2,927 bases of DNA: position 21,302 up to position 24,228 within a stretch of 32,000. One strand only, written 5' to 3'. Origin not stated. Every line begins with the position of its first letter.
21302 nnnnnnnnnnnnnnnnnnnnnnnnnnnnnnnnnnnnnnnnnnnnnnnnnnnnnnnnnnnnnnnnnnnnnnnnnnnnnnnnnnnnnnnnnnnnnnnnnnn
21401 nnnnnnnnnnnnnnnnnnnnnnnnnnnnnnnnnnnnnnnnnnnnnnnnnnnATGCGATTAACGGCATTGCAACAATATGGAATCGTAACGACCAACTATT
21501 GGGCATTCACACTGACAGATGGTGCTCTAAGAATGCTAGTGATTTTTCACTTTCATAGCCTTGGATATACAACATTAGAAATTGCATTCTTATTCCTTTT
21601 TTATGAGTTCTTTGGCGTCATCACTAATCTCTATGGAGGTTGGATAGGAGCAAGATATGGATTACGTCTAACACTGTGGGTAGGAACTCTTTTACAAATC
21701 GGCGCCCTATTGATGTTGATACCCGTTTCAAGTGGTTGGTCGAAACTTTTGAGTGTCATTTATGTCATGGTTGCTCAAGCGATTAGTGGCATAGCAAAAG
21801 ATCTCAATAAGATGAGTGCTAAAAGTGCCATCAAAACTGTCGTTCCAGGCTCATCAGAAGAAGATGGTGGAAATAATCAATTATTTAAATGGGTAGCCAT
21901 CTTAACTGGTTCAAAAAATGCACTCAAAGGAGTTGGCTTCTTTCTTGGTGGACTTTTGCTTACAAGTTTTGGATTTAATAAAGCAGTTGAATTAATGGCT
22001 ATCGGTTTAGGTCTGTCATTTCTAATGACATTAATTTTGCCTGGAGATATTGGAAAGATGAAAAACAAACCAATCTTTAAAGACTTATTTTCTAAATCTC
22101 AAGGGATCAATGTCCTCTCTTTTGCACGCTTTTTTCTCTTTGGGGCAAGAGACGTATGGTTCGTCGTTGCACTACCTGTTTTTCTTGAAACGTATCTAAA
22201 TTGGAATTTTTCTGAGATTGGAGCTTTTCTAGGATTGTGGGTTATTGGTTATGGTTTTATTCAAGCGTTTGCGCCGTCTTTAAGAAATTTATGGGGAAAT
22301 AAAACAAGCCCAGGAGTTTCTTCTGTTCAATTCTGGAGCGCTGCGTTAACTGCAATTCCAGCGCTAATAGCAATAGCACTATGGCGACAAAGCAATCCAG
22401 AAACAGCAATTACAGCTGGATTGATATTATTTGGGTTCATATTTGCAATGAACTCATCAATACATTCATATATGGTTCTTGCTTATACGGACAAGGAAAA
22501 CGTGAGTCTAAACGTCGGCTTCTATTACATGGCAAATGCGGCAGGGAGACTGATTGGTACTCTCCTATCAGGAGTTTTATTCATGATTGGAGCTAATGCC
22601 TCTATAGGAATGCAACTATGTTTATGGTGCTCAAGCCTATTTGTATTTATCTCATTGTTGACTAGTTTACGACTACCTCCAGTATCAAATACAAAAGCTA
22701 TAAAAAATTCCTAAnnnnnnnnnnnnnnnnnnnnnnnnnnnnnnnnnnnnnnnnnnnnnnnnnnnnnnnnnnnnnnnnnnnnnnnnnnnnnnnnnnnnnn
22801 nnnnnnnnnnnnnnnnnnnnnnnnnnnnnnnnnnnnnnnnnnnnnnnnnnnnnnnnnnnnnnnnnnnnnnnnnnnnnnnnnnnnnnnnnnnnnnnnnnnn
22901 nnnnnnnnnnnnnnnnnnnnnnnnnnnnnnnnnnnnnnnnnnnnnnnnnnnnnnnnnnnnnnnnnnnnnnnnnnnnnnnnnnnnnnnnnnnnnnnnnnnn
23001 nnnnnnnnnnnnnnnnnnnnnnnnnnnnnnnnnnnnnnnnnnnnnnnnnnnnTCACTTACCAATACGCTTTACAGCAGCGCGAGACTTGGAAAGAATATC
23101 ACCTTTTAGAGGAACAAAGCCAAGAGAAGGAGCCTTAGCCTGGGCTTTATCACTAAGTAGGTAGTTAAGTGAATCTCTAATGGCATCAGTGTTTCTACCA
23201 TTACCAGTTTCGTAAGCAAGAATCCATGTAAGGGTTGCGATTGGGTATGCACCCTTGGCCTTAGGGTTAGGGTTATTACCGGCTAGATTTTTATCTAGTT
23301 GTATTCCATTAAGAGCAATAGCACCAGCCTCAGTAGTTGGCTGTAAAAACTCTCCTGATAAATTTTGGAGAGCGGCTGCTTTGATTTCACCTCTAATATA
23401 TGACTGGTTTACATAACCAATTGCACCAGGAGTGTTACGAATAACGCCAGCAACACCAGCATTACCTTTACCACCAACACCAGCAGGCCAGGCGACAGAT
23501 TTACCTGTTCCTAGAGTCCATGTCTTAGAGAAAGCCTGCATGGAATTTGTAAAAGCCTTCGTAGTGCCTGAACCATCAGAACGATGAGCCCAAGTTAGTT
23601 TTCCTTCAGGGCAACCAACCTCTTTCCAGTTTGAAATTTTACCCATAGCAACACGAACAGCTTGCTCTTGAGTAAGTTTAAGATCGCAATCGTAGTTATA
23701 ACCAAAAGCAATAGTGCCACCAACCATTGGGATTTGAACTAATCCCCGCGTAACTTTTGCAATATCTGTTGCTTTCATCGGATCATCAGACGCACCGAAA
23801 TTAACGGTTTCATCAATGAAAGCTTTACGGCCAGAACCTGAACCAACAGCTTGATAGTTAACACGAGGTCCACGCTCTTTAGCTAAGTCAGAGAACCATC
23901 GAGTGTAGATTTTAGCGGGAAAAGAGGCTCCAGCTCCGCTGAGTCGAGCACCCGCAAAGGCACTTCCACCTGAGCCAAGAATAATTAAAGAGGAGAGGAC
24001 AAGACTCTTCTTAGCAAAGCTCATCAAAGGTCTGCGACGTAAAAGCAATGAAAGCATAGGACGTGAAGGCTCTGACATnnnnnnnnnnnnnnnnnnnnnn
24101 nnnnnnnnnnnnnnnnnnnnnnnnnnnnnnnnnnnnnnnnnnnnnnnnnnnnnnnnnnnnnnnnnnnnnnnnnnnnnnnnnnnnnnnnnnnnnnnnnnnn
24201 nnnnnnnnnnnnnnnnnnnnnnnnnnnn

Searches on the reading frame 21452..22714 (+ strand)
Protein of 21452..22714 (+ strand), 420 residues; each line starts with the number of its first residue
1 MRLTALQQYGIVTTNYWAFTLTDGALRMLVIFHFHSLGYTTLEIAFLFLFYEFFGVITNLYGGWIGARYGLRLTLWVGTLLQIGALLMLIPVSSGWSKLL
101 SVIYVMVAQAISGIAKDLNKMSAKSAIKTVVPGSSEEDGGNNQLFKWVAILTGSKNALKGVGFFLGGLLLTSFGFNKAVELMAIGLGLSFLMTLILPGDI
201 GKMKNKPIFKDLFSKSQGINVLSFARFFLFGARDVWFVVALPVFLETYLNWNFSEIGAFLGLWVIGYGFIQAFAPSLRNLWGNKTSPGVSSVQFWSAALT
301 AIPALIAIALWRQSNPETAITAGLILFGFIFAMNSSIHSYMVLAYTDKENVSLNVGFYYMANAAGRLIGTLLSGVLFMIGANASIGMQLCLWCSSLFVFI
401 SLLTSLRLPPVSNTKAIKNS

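Call 7: search_protein_families(library=pfam, proteins=[window:21452-22714:+])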
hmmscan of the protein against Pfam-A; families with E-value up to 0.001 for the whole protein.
window:21452-22714:+ (420 aa): 1 family
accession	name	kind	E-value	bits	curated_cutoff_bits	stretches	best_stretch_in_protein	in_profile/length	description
PF07690.21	MFS_1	-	1.7e-16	60.6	33.4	2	223-410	2-176/347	Major Facilitator Superfamily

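Call 9: find_related_loci(query=window:21452-22714:+, collection=genome_contigs, flank=6000)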
Query window:21452-22714:+ (420 aa) in genome_contigs; peptide patterns used: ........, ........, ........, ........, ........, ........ (x = any residue, [..] = any of these).
600 stretches matched a pattern (row limit reached: there are more); 600 encode a relative of the query (tblastn E <= 1e-3); the best 80 are kept; 80 distinct loci.
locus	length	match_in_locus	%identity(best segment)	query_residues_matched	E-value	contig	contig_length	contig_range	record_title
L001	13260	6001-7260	98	1-420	0e+0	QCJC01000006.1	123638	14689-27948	Prochlorococcus sp. AG-402-P18 Ga0115755_106, whole genome shotgun sequence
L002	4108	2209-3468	95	1-420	0e+0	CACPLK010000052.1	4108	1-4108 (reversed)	MAG: uncultured Prochlorococcus sp. isolate AG-439-L12 genome assembly, contig: AG-439-L12_NODE_52, whole genome shotgun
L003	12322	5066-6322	93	1-419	0e+0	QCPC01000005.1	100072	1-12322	Prochlorococcus sp. AG-436-C13 Ga0171964_105, whole genome shotgun sequence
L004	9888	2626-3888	82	1-420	0e+0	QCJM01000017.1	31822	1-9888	Prochlorococcus sp. AG-409-B13 Ga0171874_117, whole genome shotgun sequence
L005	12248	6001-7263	81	1-420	0e+0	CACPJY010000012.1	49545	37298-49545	MAG: uncultured Synechococcaceae cyanobacterium isolate AG-439-B13 genome assembly, contig: AG-439-B13_NODE_12, whole ge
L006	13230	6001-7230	83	1-409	0e+0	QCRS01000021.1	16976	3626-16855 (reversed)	Prochlorococcus sp. AG-463-F15 Ga0172020_121, whole genome shotgun sequence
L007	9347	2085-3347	81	1-420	0e+0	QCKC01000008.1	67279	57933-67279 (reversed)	Prochlorococcus sp. AG-409-J19 Ga0171890_108, whole genome shotgun sequence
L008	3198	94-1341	76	1-416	0e+0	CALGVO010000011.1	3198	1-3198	MAG TPA_asm: uncultured Synechococcus sp. isolate ERR1995204_bin.15_CONCOCT_v1.1_MAG genome assembly, contig: ERZ1644702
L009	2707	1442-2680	74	1-412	0e+0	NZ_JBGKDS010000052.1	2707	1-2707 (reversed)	MAG: Parasynechococcus sp. isolate Bin1 Apr_20_wrap_bin10_k141_583924, whole genome shotgun sequence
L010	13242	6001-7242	79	1-413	0e+0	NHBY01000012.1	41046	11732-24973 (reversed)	MAG: Synechococcus sp. TMED19 34725, whole genome shotgun sequence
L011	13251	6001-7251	73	1-419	0e+0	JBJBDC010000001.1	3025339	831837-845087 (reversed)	MAG: Synechococcus sp. isolate CUG2171 NODE_1_length_3025339_cov_327.349520, whole genome shotgun sequence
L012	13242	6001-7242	73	2-417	0e+0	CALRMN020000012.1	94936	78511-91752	MAG: Synechococcus sp. UW140 isolate JJ-KV1283-160-1-mx-bin602 genome assembly, contig: JJ-KV1283-160-C12, whole genome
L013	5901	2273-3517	72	1-414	0e+0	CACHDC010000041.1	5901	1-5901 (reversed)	uncultured Synechococcaceae cyanobacterium isolate AG-426-L07 genome assembly, contig: AG-426-L07_NODE_41, whole genome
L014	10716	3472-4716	71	1-414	0e+0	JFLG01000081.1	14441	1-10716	Prochlorococcus sp. scB241_528N17 contig_32, whole genome shotgun sequence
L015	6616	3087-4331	71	1-414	0e+0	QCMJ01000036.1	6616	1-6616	Prochlorococcus sp. AG-418-O03 Ga0171932_136, whole genome shotgun sequence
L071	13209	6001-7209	55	7-419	6e-139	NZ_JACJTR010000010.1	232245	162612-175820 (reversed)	Nostoc sp. FACHB-892 contig10, whole genome shotgun sequence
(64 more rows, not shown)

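Call 54: search_protein_families(library=pfam, proteins=[L071:3638-4705:+, L001:9691-10437:-, L001:9032-9490:-, L003:6434-7084:-, L004:6521-7264:+, L004:3955-5187:+, L004:8235-8855:-], max_evalue=0.01)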
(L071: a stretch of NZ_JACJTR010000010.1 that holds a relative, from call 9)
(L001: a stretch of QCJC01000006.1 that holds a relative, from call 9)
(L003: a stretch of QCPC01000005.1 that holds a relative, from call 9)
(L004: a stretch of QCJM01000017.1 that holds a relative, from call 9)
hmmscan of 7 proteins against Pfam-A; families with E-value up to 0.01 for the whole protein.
L071:3638-4705:+ (355 aa): 2 families
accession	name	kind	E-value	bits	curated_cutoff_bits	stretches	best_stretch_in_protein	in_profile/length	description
PF12849.12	PBP_like_2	-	1.2e-36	127.3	27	1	42-299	11-264/267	PBP superfamily domain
PF12727.12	PBP_like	-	4.4e-09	36.2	27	1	77-298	9-192/193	PBP superfamily domain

L001:9691-10437:- (248 aa): 3 families
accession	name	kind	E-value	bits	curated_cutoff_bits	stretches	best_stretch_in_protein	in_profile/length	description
PF00486.34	Trans_reg_C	-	5e-30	103.8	26.2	1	172-247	2-77/77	Transcriptional regulatory protein, C terminal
PF00072.30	Response_reg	-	9.8e-28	97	30.2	1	18-131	1-109/111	Response regulator receiver domain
PF23198.2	PDE8A_N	-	0.0046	17.3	29.6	1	17-99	12-92/147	PDE8A-like, N-terminal domain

L001:9032-9490:- (152 aa): 1 family
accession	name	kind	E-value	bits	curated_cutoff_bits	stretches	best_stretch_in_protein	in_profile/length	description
PF00512.31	HisKA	-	2.5e-13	50.3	26.9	1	87-147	2-63/66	His Kinase A (phospho-acceptor) domain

L003:6434-7084:- (216 aa): 4 families
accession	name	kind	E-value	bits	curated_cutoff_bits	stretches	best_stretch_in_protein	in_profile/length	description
PF13545.12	HTH_Crp_2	-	2.5e-12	47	27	1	152-211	5-59/70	Crp-like helix-turn-helix domain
PF00325.26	Crp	-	1.6e-11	44.1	21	1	174-201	2-29/32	Bacterial regulatory proteins, crp family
PF00027.35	cNMP_binding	-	9.4e-07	29.2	27.5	1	53-111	19-80/89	Cyclic nucleotide-binding domain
PF25213.1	HVO_A0261_N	-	2.5e-05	24.5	35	1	176-211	26-61/86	HVO_A0261 N-terminal domain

L004:6521-7264:+ (247 aa): 3 families
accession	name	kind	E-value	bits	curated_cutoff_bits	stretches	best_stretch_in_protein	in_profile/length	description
PF00486.34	Trans_reg_C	-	1.4e-26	92.8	26.2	1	169-243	3-77/77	Transcriptional regulatory protein, C terminal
PF00072.30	Response_reg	-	1.8e-19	70.4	30.2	1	17-128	2-109/111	Response regulator receiver domain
PF06490.17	FleQ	-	0.0023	18.7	22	1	15-101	1-81/108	Flagellar regulatory protein FleQ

L004:3955-5187:+ (410 aa): 1 family
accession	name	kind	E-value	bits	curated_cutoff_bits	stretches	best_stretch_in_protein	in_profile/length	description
PF02417.20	Chromate_transp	-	6.9e-71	238.1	28.6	2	7-172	2-163/166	Chromate transporter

L004:8235-8855:- (206 aa): 4 families
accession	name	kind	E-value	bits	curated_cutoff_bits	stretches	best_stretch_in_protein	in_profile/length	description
PF13545.12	HTH_Crp_2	-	5.5e-12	45.9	27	1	139-205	1-61/70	Crp-like helix-turn-helix domain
PF00325.26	Crp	-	1.6e-08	34.6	21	1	165-192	2-29/32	Bacterial regulatory proteins, crp family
PF00027.35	cNMP_binding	-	4.9e-06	26.9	27.5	1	43-100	15-78/89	Cyclic nucleotide-binding domain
PF17762.8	HTH_ParB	-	0.0034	17.9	22.6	1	163-192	18-47/102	ParB HTH domain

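Call 73: search_protein_families(library=ncbifam, proteins=[window:21452-22714:+])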
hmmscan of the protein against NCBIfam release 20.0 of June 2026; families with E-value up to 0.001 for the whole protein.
window:21452-22714:+ (420 aa): 1 family
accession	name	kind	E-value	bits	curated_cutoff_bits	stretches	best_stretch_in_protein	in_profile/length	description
NF033734.1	MFS_ArsJ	equivalog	1.6e-172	574.1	400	1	7-408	1-392/392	organoarsenical effux MFS transporter ArsJ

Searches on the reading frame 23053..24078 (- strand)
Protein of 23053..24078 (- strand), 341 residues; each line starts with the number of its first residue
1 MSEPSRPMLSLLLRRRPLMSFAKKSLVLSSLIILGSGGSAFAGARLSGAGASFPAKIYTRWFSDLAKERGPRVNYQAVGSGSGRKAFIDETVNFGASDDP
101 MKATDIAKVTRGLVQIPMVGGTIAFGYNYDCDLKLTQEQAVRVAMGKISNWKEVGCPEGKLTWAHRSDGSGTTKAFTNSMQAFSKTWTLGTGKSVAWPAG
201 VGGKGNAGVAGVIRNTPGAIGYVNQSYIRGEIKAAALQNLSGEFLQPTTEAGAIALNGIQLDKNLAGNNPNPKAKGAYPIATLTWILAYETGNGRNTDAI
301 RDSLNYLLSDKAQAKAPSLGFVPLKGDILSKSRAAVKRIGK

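Call 7: search_protein_families(library=pfam, proteins=[window:23053-24078:-])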
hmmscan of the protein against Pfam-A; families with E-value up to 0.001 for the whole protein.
window:23053-24078:- (341 aa): 2 families
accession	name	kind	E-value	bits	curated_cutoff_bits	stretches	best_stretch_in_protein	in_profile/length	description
PF12849.12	PBP_like_2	-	1.7e-32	113.7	27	1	42-311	8-267/267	PBP superfamily domain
PF12727.12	PBP_like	-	0.00024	20.7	27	0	69-180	9-113/193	PBP superfamily domain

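Call 65: find_encoding_contigs(protein=window:23053-24024:-, flank=10000, max_places=6)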
Protein window:23053-24024:- (323 aa): no gene with exactly this product is on record in the collection.

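Call 73: search_protein_families(library=ncbifam, proteins=[window:23053-24024:-])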
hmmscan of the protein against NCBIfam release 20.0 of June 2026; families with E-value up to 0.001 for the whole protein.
window:23053-24024:- (323 aa): 4 families
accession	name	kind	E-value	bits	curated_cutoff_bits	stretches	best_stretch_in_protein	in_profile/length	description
TIGR00975.1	3a0107s03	equivalog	3.5e-68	230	205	1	28-321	1-314/315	phosphate ABC transporter substrate-binding protein PstS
NF008171.0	PRK10918.1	equivalog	1.1e-48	166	339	1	18-319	19-334/346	phosphate ABC transporter substrate-binding protein PstS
TIGR02136.1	ptsS_2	subfamily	2.8e-20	72.7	206.6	1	29-306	42-295/295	phosphate ABC transporter substrate-binding protein PstS family protein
TIGR04505.1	PtsS_plasma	equivalog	0.00015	21.3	175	0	140-213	204-267/334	phosphate ABC transporter substrate-binding protein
